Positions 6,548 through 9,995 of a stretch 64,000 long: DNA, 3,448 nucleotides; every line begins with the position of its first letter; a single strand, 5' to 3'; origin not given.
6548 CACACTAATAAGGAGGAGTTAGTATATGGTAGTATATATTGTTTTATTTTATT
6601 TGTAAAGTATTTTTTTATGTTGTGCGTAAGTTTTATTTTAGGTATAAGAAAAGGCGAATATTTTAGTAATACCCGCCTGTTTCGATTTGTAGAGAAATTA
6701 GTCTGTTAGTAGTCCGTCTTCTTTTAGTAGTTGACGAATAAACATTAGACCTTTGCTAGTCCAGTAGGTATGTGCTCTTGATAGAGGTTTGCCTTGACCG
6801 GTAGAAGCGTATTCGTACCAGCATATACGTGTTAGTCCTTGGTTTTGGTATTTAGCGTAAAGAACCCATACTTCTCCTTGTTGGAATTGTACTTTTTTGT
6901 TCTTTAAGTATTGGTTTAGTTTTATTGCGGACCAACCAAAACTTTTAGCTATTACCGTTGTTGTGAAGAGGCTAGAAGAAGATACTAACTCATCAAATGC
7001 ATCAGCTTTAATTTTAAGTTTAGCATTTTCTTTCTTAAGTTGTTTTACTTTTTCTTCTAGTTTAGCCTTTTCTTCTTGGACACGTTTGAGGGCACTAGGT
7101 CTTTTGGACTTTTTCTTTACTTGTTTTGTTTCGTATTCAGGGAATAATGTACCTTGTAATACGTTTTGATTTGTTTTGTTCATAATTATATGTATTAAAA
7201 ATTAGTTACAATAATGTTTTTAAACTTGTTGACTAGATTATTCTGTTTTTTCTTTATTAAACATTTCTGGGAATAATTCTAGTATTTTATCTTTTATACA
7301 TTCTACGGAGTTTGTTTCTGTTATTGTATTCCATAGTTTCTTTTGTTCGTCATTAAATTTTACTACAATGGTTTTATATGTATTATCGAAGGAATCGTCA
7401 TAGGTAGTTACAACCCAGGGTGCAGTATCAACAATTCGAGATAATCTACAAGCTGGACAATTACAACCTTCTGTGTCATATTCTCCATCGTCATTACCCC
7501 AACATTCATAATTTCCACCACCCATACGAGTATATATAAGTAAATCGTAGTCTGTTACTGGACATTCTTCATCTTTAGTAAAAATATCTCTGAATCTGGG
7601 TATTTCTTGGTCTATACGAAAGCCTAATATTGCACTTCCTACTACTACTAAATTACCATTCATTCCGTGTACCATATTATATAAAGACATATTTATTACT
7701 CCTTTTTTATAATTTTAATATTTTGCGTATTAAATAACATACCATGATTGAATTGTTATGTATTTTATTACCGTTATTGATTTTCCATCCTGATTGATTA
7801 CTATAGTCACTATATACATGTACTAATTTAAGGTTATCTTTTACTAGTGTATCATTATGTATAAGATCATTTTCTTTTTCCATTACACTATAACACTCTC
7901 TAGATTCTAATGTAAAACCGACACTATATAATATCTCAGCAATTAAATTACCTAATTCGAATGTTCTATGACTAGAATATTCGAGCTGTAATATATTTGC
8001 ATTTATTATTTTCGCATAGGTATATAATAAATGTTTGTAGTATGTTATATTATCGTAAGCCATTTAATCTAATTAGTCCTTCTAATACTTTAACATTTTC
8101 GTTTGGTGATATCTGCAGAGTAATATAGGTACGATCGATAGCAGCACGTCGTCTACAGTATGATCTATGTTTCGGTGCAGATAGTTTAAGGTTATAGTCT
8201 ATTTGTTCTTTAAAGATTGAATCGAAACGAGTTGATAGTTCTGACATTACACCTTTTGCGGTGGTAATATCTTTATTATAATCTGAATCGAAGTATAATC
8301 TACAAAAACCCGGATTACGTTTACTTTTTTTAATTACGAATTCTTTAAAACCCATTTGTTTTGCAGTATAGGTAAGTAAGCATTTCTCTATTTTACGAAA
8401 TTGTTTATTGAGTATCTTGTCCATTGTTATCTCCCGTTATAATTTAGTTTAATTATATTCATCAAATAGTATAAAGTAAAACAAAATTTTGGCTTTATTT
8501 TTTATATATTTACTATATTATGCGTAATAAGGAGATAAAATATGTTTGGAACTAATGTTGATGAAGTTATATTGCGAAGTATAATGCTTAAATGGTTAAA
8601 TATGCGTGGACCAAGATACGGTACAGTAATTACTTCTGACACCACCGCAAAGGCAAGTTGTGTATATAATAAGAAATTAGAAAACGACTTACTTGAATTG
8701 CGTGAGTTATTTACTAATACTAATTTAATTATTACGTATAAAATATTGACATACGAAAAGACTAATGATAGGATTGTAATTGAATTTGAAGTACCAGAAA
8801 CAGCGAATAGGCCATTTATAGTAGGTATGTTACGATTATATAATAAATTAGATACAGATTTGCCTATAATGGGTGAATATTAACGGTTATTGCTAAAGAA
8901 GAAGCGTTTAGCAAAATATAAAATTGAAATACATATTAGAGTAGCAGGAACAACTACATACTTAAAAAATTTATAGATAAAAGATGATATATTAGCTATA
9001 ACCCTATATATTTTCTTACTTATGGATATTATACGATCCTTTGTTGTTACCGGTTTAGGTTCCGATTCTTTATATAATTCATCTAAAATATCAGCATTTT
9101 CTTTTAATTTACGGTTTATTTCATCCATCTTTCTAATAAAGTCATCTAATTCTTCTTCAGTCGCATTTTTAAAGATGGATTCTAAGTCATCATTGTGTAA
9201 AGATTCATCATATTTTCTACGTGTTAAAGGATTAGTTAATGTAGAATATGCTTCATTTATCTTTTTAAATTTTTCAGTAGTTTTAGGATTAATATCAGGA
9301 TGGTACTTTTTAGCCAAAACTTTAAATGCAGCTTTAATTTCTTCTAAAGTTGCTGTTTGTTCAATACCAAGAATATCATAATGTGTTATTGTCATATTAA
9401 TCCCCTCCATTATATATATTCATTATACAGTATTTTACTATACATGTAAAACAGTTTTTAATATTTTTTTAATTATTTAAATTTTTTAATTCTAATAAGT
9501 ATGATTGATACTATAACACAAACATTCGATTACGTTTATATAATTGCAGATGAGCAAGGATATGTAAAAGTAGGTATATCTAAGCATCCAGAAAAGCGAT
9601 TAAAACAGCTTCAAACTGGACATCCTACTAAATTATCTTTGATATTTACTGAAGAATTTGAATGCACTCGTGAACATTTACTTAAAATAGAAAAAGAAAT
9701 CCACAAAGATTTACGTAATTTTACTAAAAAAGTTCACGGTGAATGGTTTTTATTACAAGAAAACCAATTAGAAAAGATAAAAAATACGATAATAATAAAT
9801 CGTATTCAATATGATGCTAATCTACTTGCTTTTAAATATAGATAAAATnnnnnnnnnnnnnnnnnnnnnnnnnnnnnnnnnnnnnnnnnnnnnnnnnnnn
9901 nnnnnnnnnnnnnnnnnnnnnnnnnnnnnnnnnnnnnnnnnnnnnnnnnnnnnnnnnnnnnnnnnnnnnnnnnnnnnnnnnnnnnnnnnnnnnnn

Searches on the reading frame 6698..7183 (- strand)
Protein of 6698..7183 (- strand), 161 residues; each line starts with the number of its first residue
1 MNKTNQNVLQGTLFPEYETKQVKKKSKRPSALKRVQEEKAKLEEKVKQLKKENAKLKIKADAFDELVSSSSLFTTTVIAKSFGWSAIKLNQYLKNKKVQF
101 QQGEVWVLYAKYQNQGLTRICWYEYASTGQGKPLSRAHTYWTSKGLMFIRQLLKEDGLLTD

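Call 26: search_protein_families(library=phrogs, proteins=[window:6698-7183:-], max_evalue=0.01)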
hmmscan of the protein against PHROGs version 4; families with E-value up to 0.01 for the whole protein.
window:6698-7183:- (161 aa): 4 families
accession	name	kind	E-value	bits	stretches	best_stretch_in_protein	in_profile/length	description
phrog_63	-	transcription regulation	9.2e-21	75.6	1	21-158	222-361/431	anti-repressor Ant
phrog_130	-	transcription regulation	1.3e-20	74.9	1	32-159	286-414/480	anti-repressor Ant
phrog_25289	-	unknown function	2.5e-11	44.7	1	89-160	1-71/79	-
phrog_3671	-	unknown function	0.0026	18.9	1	19-57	29-70/87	-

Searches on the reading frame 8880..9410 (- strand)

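Call 27: search_protein_families(library=phrogs, proteins=[window:8880-9410:-], max_evalue=0.01)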
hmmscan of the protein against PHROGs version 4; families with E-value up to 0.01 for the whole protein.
window:8880-9410:- (176 aa): 7 families
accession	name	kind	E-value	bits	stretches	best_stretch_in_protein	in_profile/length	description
phrog_14336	-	unknown function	3.4e-20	73.7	1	10-72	6-70/363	-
phrog_2778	-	unknown function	2.9e-11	44.6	1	10-102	37-131/239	-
phrog_31004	-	unknown function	1.9e-09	39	1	8-60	1-56/156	-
phrog_15863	-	unknown function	1.9e-09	38.3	1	17-82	151-221/312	-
phrog_11153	-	unknown function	1e-08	36.2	1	6-76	3-75/337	-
phrog_13942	-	unknown function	1.2e-07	32.3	1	11-60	18-66/336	-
phrog_9210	-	unknown function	2.2e-06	28.4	1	10-58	151-199/204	-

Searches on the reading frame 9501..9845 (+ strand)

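Call 27: search_protein_families(library=phrogs, proteins=[window:9501-9845:+], max_evalue=0.01)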
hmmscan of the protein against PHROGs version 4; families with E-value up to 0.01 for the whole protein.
window:9501-9845:+ (114 aa): 8 families
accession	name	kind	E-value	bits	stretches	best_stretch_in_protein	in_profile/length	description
phrog_8130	-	unknown function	3.3e-18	67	1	9-101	180-266/434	-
phrog_4284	-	unknown function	5.6e-15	56.5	1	10-96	85-164/171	-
phrog_5032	-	unknown function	4.5e-10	40.5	1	11-98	79-161/178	-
phrog_681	-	DNA, RNA and nucleotide metabolism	3.3e-09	36.9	1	10-98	440-538/576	endonuclease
phrog_15085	-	unknown function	5.8e-07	30.8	1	10-93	4-90/103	-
phrog_18781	-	unknown function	0.00011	22.6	1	10-101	7-99/222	-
phrog_18411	-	DNA, RNA and nucleotide metabolism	0.00028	21.5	1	11-92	6-82/236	homing endonuclease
phrog_15358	-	unknown function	0.0034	17.7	1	7-71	121-187/226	-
